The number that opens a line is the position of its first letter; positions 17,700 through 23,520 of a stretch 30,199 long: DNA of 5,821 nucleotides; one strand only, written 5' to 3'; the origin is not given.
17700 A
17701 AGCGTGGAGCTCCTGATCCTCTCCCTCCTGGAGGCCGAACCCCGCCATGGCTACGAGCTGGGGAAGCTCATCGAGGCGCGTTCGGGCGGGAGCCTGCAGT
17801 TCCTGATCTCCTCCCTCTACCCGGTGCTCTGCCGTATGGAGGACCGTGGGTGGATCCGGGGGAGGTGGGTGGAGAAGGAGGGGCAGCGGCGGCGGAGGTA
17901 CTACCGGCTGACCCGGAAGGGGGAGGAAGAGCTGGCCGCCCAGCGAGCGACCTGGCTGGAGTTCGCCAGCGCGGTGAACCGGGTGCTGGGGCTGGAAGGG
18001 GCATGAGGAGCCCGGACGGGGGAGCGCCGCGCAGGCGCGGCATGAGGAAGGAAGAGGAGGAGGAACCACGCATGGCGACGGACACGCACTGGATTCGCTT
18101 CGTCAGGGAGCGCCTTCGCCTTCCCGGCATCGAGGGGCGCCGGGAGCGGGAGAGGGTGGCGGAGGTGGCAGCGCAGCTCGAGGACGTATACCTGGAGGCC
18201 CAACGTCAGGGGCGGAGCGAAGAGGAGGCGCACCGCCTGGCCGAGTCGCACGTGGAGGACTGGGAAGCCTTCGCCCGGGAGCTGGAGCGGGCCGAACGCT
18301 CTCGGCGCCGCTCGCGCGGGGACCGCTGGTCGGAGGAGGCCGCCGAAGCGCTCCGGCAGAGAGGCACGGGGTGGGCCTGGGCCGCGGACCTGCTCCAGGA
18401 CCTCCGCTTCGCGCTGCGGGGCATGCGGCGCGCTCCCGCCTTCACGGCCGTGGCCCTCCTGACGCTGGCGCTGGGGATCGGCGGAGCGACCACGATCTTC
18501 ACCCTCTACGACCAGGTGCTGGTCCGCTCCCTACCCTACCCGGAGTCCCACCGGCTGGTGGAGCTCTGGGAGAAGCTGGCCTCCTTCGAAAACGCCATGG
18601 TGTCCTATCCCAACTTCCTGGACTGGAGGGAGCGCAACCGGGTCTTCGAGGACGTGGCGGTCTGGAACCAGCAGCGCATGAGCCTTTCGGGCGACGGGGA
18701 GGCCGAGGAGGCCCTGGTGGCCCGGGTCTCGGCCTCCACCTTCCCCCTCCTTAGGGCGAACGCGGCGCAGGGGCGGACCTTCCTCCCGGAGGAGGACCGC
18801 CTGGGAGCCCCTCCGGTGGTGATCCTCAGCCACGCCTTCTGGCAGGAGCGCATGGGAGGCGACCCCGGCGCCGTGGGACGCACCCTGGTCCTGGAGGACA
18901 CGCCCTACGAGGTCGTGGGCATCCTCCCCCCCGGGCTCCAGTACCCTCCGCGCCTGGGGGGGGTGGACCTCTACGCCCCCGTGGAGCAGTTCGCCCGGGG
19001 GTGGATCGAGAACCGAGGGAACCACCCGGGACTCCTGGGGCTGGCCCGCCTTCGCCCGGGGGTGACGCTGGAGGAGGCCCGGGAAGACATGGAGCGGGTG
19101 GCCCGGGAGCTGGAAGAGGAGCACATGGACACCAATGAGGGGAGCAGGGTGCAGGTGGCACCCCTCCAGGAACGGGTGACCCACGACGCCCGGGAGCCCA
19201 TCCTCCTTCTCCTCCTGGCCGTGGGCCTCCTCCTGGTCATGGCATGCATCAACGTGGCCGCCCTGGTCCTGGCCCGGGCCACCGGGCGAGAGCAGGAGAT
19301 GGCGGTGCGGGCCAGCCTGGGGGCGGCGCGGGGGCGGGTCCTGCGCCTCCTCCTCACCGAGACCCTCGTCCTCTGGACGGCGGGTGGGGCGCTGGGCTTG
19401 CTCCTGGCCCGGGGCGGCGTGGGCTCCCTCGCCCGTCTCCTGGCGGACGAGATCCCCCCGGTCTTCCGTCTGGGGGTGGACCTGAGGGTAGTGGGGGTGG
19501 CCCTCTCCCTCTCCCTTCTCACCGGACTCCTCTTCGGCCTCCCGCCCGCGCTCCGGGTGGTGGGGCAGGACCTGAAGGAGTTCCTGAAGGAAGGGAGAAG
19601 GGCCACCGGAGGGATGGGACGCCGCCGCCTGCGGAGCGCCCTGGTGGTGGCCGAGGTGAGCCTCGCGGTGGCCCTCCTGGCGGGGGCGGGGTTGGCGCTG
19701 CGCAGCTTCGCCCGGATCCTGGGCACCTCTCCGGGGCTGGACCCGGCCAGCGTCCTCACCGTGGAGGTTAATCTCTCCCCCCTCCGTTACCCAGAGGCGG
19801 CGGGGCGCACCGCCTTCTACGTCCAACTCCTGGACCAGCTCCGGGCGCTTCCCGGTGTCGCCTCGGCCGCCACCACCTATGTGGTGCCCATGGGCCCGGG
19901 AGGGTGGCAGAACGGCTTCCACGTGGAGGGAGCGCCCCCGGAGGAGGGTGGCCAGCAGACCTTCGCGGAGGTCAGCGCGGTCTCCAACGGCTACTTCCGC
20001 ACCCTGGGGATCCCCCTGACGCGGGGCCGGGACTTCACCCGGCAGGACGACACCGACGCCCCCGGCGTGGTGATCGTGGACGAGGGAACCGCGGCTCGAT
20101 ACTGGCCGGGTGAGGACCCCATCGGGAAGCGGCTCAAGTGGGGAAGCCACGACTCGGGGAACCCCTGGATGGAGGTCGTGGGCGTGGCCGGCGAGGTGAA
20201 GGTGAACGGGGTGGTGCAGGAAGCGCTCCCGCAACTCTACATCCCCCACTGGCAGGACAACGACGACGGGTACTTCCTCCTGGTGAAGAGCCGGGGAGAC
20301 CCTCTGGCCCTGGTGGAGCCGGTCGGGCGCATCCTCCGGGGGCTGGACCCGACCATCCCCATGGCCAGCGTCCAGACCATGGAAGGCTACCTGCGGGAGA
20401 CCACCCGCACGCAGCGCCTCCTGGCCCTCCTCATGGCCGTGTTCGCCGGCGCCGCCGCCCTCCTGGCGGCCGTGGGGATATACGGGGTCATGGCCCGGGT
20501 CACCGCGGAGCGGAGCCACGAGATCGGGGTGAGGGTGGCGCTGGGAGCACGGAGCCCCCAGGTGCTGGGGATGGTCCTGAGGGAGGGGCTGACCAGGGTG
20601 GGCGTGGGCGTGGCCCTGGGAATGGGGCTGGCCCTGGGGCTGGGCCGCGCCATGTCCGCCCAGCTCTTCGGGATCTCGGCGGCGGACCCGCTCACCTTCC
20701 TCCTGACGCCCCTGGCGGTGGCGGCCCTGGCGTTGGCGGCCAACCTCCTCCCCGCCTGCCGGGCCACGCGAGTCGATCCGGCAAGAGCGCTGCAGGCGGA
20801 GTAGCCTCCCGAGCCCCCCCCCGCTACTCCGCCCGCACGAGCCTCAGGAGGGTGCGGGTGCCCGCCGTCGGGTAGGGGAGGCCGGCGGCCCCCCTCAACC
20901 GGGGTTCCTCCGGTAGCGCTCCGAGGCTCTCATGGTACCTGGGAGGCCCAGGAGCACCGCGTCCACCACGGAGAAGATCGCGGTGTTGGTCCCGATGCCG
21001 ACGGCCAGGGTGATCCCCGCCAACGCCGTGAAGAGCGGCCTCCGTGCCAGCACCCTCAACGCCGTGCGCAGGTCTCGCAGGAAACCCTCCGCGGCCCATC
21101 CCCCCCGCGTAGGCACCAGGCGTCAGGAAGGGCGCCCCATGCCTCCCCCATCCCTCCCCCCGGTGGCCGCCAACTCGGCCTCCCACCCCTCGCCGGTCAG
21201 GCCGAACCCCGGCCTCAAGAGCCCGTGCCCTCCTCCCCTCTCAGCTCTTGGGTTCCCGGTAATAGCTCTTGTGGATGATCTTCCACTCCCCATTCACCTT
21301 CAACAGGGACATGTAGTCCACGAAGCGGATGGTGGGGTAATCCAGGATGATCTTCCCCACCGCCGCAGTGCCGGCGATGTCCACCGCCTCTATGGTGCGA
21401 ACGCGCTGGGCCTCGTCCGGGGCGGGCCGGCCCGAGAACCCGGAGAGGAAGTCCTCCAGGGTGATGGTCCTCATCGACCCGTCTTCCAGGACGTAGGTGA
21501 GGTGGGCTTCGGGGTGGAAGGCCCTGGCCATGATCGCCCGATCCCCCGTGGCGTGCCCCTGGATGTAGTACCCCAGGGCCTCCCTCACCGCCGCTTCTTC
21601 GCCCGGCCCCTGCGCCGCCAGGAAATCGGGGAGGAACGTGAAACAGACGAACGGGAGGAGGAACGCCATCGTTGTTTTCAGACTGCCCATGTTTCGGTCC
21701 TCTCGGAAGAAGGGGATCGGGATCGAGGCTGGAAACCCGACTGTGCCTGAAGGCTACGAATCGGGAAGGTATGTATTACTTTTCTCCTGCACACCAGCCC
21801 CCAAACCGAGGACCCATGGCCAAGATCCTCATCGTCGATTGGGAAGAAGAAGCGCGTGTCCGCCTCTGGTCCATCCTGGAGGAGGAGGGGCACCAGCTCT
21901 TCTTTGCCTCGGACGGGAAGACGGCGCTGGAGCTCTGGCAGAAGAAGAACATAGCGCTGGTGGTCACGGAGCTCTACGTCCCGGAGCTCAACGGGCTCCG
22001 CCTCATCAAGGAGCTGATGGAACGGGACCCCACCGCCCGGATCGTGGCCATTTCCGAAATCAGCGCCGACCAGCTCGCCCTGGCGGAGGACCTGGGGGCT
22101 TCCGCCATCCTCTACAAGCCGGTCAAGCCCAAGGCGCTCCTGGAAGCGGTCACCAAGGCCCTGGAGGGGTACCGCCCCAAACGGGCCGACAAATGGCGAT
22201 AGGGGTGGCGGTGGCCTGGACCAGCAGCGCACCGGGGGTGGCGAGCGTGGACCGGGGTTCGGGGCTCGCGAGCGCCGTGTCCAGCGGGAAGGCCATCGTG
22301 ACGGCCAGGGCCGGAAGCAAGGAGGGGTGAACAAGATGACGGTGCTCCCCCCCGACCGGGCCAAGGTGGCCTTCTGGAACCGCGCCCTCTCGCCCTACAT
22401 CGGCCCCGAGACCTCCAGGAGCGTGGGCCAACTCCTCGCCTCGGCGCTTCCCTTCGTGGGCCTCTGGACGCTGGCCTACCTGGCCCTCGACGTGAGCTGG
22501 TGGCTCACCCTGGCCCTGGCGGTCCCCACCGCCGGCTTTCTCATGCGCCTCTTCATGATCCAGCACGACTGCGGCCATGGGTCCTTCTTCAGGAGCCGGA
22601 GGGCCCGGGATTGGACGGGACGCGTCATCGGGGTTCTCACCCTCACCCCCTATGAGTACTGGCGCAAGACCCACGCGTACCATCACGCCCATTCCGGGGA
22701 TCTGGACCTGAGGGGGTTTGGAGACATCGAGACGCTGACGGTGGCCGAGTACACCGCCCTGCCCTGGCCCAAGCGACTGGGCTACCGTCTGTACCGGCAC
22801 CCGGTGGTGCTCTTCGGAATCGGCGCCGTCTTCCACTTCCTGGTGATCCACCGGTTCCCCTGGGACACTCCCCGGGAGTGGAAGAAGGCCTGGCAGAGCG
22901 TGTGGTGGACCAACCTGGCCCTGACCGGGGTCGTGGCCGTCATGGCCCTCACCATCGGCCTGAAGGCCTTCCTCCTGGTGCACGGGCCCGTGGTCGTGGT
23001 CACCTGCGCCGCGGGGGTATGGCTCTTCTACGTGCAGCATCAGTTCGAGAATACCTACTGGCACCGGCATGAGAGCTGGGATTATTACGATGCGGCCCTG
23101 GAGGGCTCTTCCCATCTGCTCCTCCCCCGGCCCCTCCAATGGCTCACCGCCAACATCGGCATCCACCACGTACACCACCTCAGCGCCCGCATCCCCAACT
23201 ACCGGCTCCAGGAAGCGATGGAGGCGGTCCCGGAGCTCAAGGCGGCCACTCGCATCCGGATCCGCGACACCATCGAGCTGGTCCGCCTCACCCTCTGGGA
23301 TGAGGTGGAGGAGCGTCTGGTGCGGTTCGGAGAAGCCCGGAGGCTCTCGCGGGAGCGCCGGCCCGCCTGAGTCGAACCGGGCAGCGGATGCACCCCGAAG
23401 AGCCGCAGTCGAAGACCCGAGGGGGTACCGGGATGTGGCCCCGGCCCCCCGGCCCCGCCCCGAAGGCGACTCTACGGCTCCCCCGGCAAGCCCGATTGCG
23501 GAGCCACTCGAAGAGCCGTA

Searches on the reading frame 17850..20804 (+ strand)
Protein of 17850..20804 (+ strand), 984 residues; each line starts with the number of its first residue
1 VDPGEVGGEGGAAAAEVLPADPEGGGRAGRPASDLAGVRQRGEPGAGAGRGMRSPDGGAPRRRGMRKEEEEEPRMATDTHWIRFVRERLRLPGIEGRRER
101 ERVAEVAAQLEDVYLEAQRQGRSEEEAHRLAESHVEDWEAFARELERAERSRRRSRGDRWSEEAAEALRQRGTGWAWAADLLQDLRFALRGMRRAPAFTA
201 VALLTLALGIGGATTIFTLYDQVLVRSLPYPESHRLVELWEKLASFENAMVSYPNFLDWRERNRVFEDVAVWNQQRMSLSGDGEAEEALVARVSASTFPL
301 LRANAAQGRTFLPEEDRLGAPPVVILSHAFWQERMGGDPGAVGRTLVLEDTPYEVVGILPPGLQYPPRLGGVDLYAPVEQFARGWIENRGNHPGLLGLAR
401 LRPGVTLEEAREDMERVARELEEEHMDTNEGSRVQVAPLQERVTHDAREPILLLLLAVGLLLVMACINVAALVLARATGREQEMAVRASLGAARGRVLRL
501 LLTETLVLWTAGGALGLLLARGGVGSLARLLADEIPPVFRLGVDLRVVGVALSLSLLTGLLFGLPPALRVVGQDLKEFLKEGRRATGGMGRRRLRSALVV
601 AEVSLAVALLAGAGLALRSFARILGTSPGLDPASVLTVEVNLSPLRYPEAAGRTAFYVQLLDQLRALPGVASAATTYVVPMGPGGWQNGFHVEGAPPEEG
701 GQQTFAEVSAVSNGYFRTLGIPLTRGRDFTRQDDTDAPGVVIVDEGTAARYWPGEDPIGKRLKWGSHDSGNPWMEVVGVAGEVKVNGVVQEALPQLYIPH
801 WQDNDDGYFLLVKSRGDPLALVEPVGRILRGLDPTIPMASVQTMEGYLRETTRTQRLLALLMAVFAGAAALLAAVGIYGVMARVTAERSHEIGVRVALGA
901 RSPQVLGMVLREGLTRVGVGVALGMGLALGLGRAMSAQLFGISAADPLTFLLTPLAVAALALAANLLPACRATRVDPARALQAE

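Call 20: search_protein_families(library=pfam, proteins=[window:17850-20804:+], max_evalue=0.001)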
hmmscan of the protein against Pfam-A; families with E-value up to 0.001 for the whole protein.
window:17850-20804:+ (984 aa): 2 families
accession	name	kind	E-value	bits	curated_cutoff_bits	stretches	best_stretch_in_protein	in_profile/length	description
PF12704.14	MacB_PCD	-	2.4e-35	123.1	27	2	199-416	1-206/207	MacB-like periplasmic core domain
PF02687.27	FtsX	-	4e-18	66.1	25.5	2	864-977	2-120/120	FtsX-like permease C-terminal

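Call 72: search_protein_families(library=ncbifam, proteins=[window:17850-20804:+], max_evalue=0.00001)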
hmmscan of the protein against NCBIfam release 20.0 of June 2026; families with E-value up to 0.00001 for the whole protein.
window:17850-20804:+ (984 aa): 2 families
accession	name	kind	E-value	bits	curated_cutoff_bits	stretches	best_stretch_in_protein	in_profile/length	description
TIGR03434.1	ADOP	subfamily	2.1e-273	909.2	622.3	1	181-984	1-803/803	ADOP family duplicated permease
NF007826.0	PRK10535.1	equivalog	7.4e-26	90.6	966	2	843-983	506-647/648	macrolide ABC transporter ATP-binding protein/permease MacB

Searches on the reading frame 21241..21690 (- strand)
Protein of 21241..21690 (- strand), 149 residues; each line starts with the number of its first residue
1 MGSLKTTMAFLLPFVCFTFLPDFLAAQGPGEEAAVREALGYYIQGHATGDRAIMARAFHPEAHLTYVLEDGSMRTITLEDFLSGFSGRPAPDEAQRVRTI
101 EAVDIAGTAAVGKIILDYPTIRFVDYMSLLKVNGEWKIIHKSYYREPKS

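Call 20: search_protein_families(library=pfam, proteins=[window:21241-21690:-], max_evalue=0.001)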
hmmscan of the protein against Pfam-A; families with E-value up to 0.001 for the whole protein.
window:21241-21690:- (149 aa): 1 family
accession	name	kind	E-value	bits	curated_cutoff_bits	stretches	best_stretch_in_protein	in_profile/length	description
PF12893.14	Lumazine_bd_2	-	1.5e-29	103.5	22.1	1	31-144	2-116/116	Putative lumazine-binding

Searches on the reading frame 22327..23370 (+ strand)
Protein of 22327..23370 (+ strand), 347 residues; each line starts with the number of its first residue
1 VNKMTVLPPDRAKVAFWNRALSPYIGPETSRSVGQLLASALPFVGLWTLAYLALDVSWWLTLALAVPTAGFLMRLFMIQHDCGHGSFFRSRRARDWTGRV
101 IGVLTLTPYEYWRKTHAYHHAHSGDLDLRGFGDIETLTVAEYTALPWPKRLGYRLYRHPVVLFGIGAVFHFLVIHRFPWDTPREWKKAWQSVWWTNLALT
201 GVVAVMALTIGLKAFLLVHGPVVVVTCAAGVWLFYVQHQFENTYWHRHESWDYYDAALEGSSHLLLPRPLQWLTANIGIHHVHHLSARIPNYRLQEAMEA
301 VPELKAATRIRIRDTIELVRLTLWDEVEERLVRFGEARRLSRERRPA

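Call 20: search_protein_families(library=pfam, proteins=[window:22327-23370:+], max_evalue=0.001)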
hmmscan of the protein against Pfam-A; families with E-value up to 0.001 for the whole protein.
window:22327-23370:+ (347 aa): 1 family
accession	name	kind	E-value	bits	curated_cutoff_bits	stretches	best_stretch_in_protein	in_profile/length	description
PF00487.30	FA_desaturase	-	1.1e-31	110.9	29.7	1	57-304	1-241/253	Fatty acid desaturase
